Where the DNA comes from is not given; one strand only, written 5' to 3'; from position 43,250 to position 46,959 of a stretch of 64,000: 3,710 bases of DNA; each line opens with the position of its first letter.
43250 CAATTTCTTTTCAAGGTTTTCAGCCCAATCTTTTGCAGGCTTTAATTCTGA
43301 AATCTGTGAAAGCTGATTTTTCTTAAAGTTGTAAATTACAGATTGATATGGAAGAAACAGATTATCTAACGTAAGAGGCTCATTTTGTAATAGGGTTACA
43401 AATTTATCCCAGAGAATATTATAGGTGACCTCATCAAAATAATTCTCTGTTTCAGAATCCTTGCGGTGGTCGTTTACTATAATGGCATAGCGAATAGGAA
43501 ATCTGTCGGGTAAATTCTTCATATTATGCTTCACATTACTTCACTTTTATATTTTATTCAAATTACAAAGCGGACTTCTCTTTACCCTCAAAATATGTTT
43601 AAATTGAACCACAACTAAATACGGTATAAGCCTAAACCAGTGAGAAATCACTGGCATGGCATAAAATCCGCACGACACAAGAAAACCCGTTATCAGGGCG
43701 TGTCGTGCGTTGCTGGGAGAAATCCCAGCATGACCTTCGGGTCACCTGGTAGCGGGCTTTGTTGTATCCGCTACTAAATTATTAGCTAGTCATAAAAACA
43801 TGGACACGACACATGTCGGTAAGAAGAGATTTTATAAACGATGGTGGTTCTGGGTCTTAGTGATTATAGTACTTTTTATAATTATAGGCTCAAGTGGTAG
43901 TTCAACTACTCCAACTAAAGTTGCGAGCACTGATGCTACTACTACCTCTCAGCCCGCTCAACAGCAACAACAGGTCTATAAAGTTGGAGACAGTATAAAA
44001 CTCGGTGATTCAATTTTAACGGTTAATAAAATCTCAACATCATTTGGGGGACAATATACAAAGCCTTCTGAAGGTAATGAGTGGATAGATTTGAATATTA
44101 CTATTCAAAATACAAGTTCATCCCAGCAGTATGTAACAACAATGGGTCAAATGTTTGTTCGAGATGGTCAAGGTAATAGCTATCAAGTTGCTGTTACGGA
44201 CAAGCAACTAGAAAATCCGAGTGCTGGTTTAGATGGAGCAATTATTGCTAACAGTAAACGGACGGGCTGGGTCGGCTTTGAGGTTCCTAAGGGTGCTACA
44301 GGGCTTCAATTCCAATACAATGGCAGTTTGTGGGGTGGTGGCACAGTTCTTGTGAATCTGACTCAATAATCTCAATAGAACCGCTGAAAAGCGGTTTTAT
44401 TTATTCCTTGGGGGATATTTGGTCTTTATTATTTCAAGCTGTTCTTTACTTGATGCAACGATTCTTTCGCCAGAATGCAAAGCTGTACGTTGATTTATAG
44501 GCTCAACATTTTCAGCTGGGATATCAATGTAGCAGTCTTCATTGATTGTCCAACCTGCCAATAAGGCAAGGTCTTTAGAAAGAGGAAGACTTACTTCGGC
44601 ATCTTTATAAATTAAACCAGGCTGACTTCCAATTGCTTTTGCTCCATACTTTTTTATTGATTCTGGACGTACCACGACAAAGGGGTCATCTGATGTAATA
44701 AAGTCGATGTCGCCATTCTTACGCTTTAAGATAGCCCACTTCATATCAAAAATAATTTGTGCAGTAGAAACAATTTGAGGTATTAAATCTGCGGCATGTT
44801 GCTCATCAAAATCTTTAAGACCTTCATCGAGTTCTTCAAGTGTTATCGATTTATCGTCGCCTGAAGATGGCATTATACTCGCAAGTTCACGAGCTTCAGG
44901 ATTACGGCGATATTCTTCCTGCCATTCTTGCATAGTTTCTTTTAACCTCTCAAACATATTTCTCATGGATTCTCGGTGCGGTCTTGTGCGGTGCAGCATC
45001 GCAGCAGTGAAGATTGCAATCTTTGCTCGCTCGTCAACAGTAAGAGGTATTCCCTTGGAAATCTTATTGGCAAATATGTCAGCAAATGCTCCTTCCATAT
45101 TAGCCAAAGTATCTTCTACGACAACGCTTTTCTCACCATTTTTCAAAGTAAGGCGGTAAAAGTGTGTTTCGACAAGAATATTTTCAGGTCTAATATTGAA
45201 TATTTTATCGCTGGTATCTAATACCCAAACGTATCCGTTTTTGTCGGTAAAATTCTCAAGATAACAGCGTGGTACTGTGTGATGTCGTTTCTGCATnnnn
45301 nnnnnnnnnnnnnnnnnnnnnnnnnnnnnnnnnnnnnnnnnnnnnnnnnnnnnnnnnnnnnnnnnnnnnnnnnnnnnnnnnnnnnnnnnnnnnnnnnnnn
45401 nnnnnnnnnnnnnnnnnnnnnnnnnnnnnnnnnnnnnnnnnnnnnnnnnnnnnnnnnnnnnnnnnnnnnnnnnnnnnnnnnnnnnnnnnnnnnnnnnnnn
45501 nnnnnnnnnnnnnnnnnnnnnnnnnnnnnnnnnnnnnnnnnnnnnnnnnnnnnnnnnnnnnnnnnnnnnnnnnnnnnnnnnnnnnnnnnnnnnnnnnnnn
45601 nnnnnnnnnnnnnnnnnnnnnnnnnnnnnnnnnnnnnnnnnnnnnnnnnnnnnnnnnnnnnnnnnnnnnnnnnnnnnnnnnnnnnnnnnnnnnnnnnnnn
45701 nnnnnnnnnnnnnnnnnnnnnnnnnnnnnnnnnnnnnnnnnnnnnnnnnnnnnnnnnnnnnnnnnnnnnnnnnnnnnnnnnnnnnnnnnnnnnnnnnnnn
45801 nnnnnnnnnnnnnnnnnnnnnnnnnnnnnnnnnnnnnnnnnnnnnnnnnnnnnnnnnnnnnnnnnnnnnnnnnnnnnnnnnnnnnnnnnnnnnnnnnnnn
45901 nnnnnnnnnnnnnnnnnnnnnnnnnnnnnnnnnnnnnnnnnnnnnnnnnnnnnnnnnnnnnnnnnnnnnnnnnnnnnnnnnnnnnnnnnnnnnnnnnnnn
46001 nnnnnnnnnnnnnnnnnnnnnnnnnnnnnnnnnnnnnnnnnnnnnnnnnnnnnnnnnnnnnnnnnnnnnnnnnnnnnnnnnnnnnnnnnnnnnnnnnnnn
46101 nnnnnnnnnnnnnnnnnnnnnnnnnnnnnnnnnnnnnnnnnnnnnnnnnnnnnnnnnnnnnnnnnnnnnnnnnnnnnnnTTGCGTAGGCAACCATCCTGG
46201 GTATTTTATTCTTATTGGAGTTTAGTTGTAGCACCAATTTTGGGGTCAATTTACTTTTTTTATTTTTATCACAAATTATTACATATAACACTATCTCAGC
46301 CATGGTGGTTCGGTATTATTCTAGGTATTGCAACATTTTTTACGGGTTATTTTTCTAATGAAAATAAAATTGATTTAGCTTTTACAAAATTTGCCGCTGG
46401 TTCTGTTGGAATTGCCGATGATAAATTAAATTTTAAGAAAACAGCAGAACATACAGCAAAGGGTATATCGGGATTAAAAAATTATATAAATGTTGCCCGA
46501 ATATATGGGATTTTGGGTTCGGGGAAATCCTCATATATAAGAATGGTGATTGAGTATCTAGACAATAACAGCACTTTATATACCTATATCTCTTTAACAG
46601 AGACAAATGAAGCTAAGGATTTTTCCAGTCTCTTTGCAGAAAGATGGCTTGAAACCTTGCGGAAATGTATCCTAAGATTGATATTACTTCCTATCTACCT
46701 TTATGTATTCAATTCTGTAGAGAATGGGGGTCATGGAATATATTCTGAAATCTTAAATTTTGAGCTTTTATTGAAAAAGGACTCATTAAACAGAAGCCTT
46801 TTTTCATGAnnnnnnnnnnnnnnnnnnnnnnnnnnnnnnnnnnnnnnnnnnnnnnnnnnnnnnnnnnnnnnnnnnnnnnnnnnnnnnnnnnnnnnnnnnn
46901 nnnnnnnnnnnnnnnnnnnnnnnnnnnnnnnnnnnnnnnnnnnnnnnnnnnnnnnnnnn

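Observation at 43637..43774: Five back-to-back hairpins with strand-specific GNRA/UUCG tetraloops in the element's divergent intergenic region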

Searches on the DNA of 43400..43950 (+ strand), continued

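Call 40: search_with_rna_model(model_id=R2, sources=[window, L001, L002, L006, L008, L010, L012, L013, L014, L016, L017, L018, L021, L022, L023, L024, L025, L027, L028, L029, L030, L031, L032, L033, L034, L035, L039, L040, L041, L042, L044, L045, L046, L047, L048, L049, L050, L052, L053, L054, L055, L056, L057, L058, L059, L060, L063, L065, L067, L068, L069, L070, L071, L072, L073, L074, L075, L076, L078, L079, L080, L081, L082, L083, L084, L085, L086, L087, L088, L090, L091, L092, L093, L095, L097, L099, L100, L101, L102, L105, L106, L108, L110, L111, L112, L114, L115, L116, L117, L119, L120, L121, L122, L123, L124, L126], max_evalue=0.01, make_alignment=true)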
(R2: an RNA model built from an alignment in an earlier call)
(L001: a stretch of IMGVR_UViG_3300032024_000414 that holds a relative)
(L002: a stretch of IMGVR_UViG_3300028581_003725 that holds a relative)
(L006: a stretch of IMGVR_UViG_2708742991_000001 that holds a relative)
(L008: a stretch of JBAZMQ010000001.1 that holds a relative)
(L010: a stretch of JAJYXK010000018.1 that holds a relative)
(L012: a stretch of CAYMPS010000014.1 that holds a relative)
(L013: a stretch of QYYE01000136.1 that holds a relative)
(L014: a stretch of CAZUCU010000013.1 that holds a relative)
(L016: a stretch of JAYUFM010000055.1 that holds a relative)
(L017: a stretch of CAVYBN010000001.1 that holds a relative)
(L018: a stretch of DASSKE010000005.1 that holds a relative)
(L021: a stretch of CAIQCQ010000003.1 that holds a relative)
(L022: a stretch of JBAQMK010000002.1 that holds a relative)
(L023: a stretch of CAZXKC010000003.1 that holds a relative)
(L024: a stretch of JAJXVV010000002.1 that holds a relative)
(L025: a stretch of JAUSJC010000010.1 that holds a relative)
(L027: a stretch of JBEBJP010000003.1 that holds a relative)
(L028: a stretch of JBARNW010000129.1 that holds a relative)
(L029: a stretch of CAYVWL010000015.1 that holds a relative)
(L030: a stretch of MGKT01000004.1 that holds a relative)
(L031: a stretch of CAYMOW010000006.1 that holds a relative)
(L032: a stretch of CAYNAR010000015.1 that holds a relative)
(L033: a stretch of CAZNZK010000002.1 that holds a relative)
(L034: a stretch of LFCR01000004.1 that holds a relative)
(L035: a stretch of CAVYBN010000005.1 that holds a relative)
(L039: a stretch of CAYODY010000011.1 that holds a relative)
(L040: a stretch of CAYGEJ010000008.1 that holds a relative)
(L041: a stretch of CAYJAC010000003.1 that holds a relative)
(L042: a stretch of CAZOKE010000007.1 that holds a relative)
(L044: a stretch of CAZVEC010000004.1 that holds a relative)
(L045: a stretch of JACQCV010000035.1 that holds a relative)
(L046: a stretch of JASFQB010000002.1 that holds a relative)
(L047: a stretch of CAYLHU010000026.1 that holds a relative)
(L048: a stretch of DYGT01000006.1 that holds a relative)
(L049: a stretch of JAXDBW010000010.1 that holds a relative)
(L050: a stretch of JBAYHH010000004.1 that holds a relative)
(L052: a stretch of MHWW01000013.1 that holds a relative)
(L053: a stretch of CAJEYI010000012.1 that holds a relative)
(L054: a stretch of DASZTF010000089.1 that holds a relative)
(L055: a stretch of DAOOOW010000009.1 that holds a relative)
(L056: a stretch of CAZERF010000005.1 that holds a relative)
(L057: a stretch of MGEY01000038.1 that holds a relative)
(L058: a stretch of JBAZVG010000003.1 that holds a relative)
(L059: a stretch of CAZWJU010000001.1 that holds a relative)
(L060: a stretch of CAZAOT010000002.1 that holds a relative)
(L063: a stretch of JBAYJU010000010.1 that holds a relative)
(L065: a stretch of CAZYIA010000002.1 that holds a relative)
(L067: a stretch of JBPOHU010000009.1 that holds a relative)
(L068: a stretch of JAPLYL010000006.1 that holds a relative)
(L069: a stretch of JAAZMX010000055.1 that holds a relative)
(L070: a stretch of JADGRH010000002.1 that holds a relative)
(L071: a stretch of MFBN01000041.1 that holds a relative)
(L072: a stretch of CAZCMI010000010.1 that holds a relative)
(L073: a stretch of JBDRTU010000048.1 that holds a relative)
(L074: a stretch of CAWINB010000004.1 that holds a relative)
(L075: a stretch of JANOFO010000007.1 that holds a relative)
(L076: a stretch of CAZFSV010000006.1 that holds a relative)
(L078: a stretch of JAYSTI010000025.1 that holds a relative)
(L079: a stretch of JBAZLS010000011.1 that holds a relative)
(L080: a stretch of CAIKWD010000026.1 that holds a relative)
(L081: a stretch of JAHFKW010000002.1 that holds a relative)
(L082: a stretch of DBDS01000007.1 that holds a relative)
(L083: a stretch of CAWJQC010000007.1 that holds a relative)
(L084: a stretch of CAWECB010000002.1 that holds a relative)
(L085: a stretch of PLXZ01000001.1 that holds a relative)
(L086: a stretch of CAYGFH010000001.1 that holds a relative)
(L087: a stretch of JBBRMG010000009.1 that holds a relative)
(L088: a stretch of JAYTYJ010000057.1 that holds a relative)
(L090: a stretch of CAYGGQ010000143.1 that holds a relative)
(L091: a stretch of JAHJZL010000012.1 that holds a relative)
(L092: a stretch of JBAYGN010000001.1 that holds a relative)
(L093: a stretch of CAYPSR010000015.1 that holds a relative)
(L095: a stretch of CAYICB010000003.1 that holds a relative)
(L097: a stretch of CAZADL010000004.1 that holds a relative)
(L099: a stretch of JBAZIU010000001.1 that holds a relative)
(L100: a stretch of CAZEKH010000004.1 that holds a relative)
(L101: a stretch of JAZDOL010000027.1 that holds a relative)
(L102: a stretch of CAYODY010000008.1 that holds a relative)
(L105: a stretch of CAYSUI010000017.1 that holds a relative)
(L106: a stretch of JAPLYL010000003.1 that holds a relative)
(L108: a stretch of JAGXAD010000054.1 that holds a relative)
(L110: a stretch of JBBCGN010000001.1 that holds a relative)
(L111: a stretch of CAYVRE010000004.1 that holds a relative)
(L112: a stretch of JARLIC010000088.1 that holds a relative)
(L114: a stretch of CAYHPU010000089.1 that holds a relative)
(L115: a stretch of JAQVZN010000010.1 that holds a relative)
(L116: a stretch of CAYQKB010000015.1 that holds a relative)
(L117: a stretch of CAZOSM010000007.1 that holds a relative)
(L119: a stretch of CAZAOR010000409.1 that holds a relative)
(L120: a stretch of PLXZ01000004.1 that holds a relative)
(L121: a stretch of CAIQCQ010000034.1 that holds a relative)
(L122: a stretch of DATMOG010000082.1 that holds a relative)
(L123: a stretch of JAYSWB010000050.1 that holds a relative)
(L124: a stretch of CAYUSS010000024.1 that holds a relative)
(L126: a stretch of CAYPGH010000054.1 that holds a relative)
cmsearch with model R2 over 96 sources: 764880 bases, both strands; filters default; matches with E-value up to 0.01: 95.
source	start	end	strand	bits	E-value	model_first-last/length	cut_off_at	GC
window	43609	43776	+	222.5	2.2e-62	1-168/168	no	0.5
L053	623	797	+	117.2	1e-31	1-168/168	no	0.5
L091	548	711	+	115.3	3.6e-31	1-168/168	no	0.53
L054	2575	2750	-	107.3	7.6e-29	1-168/168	no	0.51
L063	2270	2437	-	102.6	1.8e-27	1-168/168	no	0.56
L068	75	240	-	80.7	4.4e-21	1-168/168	no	0.44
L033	2422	2589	-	79.8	8.2e-21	1-168/168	no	0.52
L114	1991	2164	+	78.9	1.5e-20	1-168/168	no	0.47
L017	3773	3944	+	77.7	3.3e-20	1-168/168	no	0.44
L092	165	329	+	74.5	2.9e-19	1-168/168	no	0.44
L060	5097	5268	+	74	3.8e-19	1-168/168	no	0.46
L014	3742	3908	-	73.3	6.1e-19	1-168/168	no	0.41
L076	7476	7648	-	71.7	1.9e-18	1-168/168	no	0.42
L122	3603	3765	+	71.5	2.1e-18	1-168/168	no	0.45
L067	4060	4232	+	71.2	2.5e-18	1-168/168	no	0.39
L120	3700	3870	+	70.6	3.7e-18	1-168/168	no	0.49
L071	1262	1424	-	70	5.7e-18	1-168/168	no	0.43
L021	5824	5996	+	69.6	7.6e-18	1-168/168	no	0.45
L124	2045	2214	-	68.8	1.2e-17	1-168/168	no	0.45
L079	61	226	-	68.8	1.3e-17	1-168/168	no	0.44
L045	4567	4739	-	68.4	1.6e-17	1-168/168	no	0.42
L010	1048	1207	+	68.4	1.7e-17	1-168/168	no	0.47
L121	5828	6002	-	67.7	2.7e-17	1-168/168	no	0.43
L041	7470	7640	+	66.5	5.9e-17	1-168/168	no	0.45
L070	7542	7706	-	65.5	1.1e-16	1-168/168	no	0.45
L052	5601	5779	+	63.7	3.8e-16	1-168/168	no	0.48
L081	6110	6281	-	63.5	4.3e-16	1-168/168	no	0.44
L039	2822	2980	-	63.4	4.9e-16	1-168/168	no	0.5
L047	4224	4395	-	62.2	1e-15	1-168/168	no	0.49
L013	2292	2464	-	62.2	1.1e-15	1-168/168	no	0.47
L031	6124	6301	-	62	1.2e-15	1-168/168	no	0.43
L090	1202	1379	+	61.3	2e-15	1-168/168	no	0.51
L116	2951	3116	-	61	2.4e-15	1-168/168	no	0.49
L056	4458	4635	-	60.7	2.9e-15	1-168/168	no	0.5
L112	5848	6012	-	60.3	3.8e-15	1-168/168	no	0.49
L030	1835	1997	+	60.1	4.5e-15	1-168/168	no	0.47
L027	3460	3623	-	59.8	5.2e-15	1-168/168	no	0.43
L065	2935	3108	-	59.2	8.1e-15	1-168/168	no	0.43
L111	3241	3415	+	59.1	8.6e-15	1-168/168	no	0.45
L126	3484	3644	-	57.9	2e-14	1-168/168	no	0.54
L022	2993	3163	+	54.5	1.9e-13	1-168/168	no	0.43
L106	388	571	+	54.2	2.3e-13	1-168/168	no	0.47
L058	6154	6328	+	54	2.6e-13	1-168/168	no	0.42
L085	3199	3371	+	53.5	3.7e-13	1-168/168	no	0.49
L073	546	710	+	53.2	4.4e-13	1-168/168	no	0.54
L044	5550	5719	+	52.9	5.3e-13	1-168/168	no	0.4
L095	2515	2685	-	52.4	7.8e-13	1-168/168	no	0.48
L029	4730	4917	-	52.3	8.3e-13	1-168/168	no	0.46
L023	4530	4732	+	52.2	8.5e-13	1-168/168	no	0.5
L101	1508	1687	+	52.1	9.2e-13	1-168/168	no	0.44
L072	1924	2095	+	51.9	1.1e-12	1-168/168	no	0.55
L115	3644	3812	+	51.8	1.1e-12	1-168/168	no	0.39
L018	2562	2729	+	51.5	1.4e-12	1-168/168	no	0.48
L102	3130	3294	-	50.9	2.1e-12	1-168/168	no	0.5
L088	3879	4056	-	50.4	3e-12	1-168/168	no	0.51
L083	6504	6675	+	49.7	4.7e-12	1-168/168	no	0.59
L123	4540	4718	-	49.6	4.8e-12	1-168/168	no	0.44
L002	4981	5153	+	49.3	6.1e-12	1-168/168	no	0.43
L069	7289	7465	-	49.2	6.6e-12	1-168/168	no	0.45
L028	3655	3835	+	49.1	7e-12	1-168/168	no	0.46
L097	5181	5364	+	49.1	7.1e-12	1-168/168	no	0.47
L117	4697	4860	-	48.8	8.5e-12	1-168/168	no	0.49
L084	1038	1219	+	48.3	1.2e-11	1-168/168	no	0.48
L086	1615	1772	+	47.7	1.7e-11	1-168/168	no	0.47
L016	1751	1914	-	46.8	3.2e-11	1-168/168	no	0.43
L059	3471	3649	+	46.3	4.6e-11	1-168/168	no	0.43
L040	406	589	+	45.8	6.2e-11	1-168/168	no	0.47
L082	2501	2665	+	45.4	8.6e-11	1-168/168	no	0.47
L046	508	677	+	45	1.1e-10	1-168/168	no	0.53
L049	4251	4423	-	44.7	1.4e-10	1-168/168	no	0.48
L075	7723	7896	+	43.8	2.5e-10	1-168/168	no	0.4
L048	5114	5292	+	42.8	4.6e-10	1-168/168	no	0.47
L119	1694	1882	+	42.7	5e-10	1-168/168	no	0.5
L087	7373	7538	+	42.1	7.6e-10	1-168/168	no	0.49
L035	1620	1786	-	42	8e-10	1-168/168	no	0.49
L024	616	798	+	41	1.6e-09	1-168/168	no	0.55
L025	827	995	+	40.5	2.3e-09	1-168/168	no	0.52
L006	2915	3082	+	40.2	2.8e-09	1-168/168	no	0.54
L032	95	237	-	39.4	4.7e-09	1-168/168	no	0.44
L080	4220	4398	+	38.1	1.1e-08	1-168/168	no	0.39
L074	3529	3681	+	37.6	1.6e-08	1-168/168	no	0.5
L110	2858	3013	+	36.6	3.1e-08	1-168/168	no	0.49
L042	1331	1477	+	35.8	5.1e-08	1-168/168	no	0.46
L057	5924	6092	+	35.3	7.2e-08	1-168/168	no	0.53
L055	2353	2523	+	34.8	1e-07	1-168/168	no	0.43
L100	4049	4203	+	33.7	2.2e-07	1-168/168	no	0.46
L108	3469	3637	+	30.5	1.8e-06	1-168/168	no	0.5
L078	125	284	+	30.3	2.1e-06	1-168/168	no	0.52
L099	3305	3472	-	30.3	2.1e-06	1-168/168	no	0.53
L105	4598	4779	+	28.7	6e-06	1-168/168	no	0.51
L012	783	944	+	25.8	4.3e-05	1-168/168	no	0.59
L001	5486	5675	-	25.7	4.4e-05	1-168/168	no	0.54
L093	5043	5213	-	25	7.1e-05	1-168/168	no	0.43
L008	2333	2498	-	24.7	8.6e-05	1-168/168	no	0.46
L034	7273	7358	+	19.8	0.0024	22-101/168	no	0.55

Alignment A5: 95 matches aligned to the model, 420 columns, each read 5' to 3' on its own strand. Consensus structure (alignment columns), stored with it:
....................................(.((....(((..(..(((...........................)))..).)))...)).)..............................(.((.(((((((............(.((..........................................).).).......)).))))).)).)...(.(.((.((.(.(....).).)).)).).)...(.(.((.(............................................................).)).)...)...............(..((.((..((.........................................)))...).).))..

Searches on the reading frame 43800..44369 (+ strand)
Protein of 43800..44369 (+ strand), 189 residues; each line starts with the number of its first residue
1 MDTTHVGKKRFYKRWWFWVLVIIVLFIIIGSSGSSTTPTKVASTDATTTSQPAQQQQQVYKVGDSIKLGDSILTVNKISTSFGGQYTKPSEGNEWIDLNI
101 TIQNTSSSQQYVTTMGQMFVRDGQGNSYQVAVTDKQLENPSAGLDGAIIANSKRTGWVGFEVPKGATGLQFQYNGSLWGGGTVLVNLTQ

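Call 13: search_protein_families(library=pfam, proteins=[window:43800-44369:+], max_evalue=0.01)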
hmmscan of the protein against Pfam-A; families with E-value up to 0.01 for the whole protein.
window:43800-44369:+ (189 aa): 3 families
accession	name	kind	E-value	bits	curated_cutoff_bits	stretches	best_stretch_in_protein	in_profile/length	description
PF11611.13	DUF4352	-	8.9e-24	84.5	25.9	1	60-181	1-120/122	Domain of unknown function (DUF4352)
PF16729.10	DUF5067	-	0.00024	21.5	27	1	48-168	4-119/126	Domain of unknown function (DUF5067)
PF21827.1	New_glue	-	0.0069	16.5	31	1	19-52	6-40/94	New glue protein family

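Call 47: search_protein_families(library=pfam, alignment_id=A6, max_evalue=0.001)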
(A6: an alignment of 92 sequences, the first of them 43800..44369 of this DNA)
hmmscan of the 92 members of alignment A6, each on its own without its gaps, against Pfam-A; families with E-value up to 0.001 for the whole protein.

A. member 1, window:43800-44369:+ (189 aa): 2 families
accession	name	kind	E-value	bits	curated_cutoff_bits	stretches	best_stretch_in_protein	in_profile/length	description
PF11611.13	DUF4352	-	8.9e-24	84.5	25.9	1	60-181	1-120/122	Domain of unknown function (DUF4352)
PF16729.10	DUF5067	-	0.00024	21.5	27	1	48-168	4-119/126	Domain of unknown function (DUF5067)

B. families by the number of members that match (of 92 scanned): 54 families (the first 25 are shown)
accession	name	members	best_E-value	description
PF01555.25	N6_N4_Mtase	4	2.9e-52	DNA methylase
PF10881.14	DUF2726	3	2.1e-34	Protein of unknown function (DUF2726)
PF11611.13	DUF4352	3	8.9e-24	Domain of unknown function (DUF4352)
PF13365.12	Trypsin_2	3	7.7e-17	Trypsin-like peptidase domain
PF18899.5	DUF5655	2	9.3e-15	Domain of unknown function (DUF5655)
PF01471.23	PG_binding_1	2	1.8e-13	Putative peptidoglycan binding domain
PF05656.20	DUF805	2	2.3e-07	Protein of unknown function (DUF805)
PF18741.7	MTES_1575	2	2.6e-05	REase_MTES_1575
PF03602.21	Cons_hypoth95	2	4.1e-05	Conserved hypothetical protein 95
PF12773.13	DZR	2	0.0009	Double zinc ribbon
PF16403.11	Bact_surface_Ig-like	1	2.9e-73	Bacterial surface protein, Ig-like domain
PF12869.13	tRNA_anti-like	1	1.1e-28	tRNA_anti-like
PF03703.20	bPH_2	1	5.9e-25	Bacterial PH domain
PF08241.18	Methyltransf_11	1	2e-24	Methyltransferase domain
PF13649.12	Methyltransf_25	1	2.1e-24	Methyltransferase domain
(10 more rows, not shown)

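Call 52: search_protein_families(library=phrogs, proteins=[window:43800-44369:+], max_evalue=0.001)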
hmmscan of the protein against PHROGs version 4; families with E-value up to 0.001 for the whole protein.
window:43800-44369:+ (189 aa): 7 families
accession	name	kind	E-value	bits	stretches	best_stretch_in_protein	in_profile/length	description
phrog_806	-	unknown function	1.6e-28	101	1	11-187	1-185/187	-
phrog_4980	-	moron, auxiliary metabolic gene and host takeover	5.9e-08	33.8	1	4-82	12-64/181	superinfection exclusion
phrog_23980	-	unknown function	4.8e-07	30.6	1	7-51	6-51/193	-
phrog_8545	-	moron, auxiliary metabolic gene and host takeover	8e-07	30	1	7-59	9-61/177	superinfection exclusion Sie-like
phrog_14275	-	unknown function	1.2e-06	29.3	1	8-73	28-105/178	-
phrog_8263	-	unknown function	1.8e-05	25.7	1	9-59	1-46/197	-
phrog_6148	-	moron, auxiliary metabolic gene and host takeover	0.00035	21.4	1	11-70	1-66/214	beta-lactamase-inhibitor protein BLIP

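Call 63: find_encoding_contigs(protein=window:43800-44369:+, flank=3000, max_places=4)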
Protein window:43800-44369:+ (189 aa): 1 contig read that carries it; 1 place shown.
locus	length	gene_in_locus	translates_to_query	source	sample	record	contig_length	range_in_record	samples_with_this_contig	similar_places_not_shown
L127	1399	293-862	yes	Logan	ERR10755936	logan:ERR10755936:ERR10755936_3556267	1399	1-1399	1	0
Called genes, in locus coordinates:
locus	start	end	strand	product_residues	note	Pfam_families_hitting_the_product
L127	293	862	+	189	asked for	PF11611:DUF4352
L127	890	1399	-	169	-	?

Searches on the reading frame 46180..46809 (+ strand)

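Call 13: search_protein_families(library=pfam, proteins=[window:46180-46809:+], max_evalue=0.01)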
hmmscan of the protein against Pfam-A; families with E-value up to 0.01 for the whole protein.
window:46180-46809:+ (209 aa): 2 families
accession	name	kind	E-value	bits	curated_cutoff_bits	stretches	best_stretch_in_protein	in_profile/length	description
PF01637.24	ATPase_2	-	0.0017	18.6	33.2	1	104-151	21-68/225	ATPase domain predominantly from Archaea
PF24883.2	NPHP3_N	-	0.0035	18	24.8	1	106-149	25-68/164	Nephrocystin 3, N-terminal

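Call 52: search_protein_families(library=phrogs, proteins=[window:46180-46809:+], max_evalue=0.001)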
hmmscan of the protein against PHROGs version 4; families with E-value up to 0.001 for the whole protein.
window:46180-46809:+ (209 aa): 0 families
